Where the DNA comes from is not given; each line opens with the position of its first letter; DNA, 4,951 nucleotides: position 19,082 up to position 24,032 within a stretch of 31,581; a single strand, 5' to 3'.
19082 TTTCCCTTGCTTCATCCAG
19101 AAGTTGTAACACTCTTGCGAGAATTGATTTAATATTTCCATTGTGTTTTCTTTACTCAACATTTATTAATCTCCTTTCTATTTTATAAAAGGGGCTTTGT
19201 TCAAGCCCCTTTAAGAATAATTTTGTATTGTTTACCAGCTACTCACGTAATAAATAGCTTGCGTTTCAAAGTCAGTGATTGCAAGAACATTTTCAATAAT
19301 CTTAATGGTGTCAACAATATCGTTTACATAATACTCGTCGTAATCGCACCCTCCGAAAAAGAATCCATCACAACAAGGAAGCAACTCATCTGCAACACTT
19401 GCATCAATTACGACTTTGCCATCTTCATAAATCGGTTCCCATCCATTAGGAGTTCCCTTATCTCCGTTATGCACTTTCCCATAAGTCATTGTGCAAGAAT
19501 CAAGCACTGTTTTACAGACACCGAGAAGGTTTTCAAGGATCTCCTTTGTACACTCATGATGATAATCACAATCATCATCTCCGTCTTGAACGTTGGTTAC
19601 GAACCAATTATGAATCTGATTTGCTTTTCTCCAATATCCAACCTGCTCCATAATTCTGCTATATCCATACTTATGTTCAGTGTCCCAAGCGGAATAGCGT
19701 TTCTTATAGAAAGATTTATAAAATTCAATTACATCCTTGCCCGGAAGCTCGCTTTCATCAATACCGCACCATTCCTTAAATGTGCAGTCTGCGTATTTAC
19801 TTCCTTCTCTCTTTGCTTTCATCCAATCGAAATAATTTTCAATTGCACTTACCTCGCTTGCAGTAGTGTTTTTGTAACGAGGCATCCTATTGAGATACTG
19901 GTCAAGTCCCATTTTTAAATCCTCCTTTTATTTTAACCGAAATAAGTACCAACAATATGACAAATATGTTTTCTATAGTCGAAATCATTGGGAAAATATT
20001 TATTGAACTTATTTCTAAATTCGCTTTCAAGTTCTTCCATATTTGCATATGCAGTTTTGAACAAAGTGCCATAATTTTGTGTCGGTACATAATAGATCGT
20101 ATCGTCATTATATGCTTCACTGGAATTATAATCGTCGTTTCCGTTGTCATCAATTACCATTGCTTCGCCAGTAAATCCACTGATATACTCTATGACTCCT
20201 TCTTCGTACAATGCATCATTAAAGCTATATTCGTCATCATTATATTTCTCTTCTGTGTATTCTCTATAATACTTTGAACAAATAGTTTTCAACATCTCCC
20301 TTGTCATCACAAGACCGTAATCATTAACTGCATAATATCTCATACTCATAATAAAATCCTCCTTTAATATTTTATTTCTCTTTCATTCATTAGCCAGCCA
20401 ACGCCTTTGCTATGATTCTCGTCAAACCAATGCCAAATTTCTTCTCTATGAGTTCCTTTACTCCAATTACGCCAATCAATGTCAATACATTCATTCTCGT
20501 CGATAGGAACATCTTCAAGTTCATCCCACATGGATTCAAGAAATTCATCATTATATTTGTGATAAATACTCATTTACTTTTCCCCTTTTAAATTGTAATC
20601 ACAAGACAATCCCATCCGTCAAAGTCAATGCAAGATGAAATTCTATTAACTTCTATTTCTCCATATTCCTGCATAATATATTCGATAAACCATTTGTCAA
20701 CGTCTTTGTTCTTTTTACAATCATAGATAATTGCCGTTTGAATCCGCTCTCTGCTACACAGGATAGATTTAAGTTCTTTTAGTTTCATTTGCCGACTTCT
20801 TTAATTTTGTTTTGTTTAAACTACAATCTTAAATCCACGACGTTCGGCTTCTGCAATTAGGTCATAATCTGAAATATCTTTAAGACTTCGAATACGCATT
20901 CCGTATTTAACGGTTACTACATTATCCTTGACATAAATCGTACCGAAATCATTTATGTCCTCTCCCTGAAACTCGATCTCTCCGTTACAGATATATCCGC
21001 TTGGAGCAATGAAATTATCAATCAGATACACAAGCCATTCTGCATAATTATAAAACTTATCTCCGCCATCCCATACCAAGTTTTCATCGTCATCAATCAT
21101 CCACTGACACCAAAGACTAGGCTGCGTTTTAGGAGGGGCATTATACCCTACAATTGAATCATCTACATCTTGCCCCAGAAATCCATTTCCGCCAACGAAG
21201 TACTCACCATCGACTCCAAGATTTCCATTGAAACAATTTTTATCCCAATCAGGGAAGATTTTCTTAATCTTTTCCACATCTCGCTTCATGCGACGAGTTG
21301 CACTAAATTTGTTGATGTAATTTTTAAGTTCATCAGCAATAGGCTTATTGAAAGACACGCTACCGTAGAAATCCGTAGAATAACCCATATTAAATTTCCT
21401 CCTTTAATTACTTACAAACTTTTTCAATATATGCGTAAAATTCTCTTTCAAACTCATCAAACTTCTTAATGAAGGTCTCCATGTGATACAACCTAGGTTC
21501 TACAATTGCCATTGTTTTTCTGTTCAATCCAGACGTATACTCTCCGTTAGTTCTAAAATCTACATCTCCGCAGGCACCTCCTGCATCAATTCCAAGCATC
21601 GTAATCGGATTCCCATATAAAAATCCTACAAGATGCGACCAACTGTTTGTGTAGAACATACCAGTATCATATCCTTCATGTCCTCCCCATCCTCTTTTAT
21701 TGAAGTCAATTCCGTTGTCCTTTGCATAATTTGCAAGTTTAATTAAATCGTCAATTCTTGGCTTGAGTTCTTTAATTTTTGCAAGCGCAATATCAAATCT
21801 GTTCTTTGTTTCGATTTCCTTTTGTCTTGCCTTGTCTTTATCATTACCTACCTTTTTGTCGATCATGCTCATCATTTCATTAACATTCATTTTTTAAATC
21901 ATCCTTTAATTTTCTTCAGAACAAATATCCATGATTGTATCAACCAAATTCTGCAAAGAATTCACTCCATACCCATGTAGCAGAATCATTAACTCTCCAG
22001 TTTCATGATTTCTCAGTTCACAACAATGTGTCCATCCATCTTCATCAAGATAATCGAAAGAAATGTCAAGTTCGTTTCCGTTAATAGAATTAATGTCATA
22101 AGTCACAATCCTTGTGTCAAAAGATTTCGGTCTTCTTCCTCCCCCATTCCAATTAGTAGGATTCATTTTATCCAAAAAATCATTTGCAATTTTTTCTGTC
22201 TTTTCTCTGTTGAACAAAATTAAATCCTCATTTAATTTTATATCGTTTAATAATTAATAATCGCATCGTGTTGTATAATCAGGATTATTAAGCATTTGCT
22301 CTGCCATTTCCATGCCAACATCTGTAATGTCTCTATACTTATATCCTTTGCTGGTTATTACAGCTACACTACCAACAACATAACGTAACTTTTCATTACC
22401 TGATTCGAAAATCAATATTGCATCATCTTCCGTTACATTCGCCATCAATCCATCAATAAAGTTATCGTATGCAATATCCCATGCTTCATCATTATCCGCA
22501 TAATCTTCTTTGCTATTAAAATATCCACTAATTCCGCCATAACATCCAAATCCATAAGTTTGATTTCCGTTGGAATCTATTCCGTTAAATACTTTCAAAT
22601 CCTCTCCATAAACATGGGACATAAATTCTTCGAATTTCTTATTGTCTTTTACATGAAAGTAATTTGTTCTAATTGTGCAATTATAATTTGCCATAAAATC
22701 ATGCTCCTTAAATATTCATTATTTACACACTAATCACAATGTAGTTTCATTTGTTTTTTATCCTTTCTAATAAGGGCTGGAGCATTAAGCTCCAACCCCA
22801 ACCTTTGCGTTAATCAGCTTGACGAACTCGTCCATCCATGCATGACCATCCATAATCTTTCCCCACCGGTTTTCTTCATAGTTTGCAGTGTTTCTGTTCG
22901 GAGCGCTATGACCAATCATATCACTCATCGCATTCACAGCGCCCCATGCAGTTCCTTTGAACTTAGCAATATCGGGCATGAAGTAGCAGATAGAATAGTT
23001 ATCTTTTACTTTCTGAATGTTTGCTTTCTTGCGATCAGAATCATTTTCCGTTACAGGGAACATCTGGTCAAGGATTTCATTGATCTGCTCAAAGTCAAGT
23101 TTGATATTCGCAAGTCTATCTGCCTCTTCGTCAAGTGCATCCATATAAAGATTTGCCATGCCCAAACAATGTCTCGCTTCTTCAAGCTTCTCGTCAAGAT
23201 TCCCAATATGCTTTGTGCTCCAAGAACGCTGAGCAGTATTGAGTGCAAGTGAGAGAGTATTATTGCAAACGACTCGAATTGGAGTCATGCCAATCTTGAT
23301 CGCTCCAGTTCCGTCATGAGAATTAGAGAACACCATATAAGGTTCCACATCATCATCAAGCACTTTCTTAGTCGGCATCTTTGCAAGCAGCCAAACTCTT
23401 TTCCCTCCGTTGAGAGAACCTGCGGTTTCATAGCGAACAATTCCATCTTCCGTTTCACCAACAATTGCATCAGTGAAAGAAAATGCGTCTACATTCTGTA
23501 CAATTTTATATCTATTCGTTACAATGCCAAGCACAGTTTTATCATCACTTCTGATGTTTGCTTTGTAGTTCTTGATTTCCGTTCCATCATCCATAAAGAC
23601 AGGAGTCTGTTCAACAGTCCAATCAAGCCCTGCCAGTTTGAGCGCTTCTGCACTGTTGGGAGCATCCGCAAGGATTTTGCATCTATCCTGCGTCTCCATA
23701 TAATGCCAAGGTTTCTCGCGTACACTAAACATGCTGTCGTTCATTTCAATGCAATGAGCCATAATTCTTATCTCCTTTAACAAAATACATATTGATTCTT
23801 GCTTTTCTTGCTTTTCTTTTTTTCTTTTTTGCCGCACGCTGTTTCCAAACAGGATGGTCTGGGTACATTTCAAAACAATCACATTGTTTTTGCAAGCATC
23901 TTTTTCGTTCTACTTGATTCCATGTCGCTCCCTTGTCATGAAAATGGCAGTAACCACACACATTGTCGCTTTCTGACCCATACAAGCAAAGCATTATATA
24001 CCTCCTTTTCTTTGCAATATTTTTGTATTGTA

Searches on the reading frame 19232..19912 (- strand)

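Call 14: search_protein_families(library=pfam, proteins=[window:19232-19912:-], max_evalue=0.01)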
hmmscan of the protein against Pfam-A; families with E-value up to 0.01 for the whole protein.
window:19232-19912:- (226 aa): 0 families

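Call 17: search_protein_families(library=phrogs, proteins=[window:19232-19912:-], max_evalue=0.001)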
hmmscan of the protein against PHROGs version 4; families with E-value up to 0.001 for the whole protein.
window:19232-19912:- (226 aa): 1 family
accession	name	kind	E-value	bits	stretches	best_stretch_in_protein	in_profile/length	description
phrog_7971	-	unknown function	1.8e-10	42.1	1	169-226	67-124/124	-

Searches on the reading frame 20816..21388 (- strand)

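Call 14: search_protein_families(library=pfam, proteins=[window:20816-21388:-], max_evalue=0.01)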
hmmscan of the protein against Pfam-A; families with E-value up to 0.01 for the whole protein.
window:20816-21388:- (190 aa): 0 families

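Call 17: search_protein_families(library=phrogs, proteins=[window:20816-21388:-], max_evalue=0.001)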
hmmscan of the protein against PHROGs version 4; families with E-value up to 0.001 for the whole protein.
window:20816-21388:- (190 aa): 1 family
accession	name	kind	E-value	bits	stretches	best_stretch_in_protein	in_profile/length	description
phrog_38666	-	unknown function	9.5e-13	49.3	1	89-161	41-113/144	-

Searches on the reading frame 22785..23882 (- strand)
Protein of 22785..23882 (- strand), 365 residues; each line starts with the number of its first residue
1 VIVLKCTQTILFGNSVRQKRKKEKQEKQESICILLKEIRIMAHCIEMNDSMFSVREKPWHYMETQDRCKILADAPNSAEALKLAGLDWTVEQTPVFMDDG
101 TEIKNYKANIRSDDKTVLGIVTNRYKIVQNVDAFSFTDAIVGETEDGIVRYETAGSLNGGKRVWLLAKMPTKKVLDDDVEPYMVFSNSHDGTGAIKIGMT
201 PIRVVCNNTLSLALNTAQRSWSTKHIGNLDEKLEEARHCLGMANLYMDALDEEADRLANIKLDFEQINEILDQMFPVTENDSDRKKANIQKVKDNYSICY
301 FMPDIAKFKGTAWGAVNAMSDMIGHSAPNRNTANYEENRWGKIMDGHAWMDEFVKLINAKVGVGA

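Call 14: search_protein_families(library=pfam, proteins=[window:22785-23882:-], max_evalue=0.01)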
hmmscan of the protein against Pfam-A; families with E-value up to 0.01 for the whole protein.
window:22785-23882:- (365 aa): 2 families
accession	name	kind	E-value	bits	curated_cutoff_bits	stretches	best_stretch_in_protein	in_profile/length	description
PF06067.16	DUF932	-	9.6e-57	192.8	23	1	117-333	1-216/227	Domain of unknown function (DUF932)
PF19458.4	DUF5995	-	0.00071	19.3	27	1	247-332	119-207/225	Family of unknown function (DUF5995)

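Call 17: search_protein_families(library=phrogs, proteins=[window:22785-23882:-], max_evalue=0.001)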
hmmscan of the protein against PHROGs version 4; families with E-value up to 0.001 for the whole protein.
window:22785-23882:- (365 aa): 1 family
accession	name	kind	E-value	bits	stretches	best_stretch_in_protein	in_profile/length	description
phrog_1221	-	unknown function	5.5e-81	273.4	1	34-353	15-337/355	-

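Call 41: search_protein_families(library=ncbifam, proteins=[window:22785-23882:-], max_evalue=0.1)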
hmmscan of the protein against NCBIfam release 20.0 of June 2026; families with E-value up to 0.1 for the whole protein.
window:22785-23882:- (365 aa): 1 family
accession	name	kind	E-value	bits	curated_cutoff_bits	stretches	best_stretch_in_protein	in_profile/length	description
TIGR03299.1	LGT_TIGR03299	subfamily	6.6e-64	216.1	110.7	1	50-334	2-289/312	phage/plasmid-like protein TIGR03299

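Call 42: search_protein_families(library=padloc, proteins=[window:22785-23882:-], max_evalue=0.1)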
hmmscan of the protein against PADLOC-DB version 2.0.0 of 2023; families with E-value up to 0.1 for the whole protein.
window:22785-23882:- (365 aa): 0 families
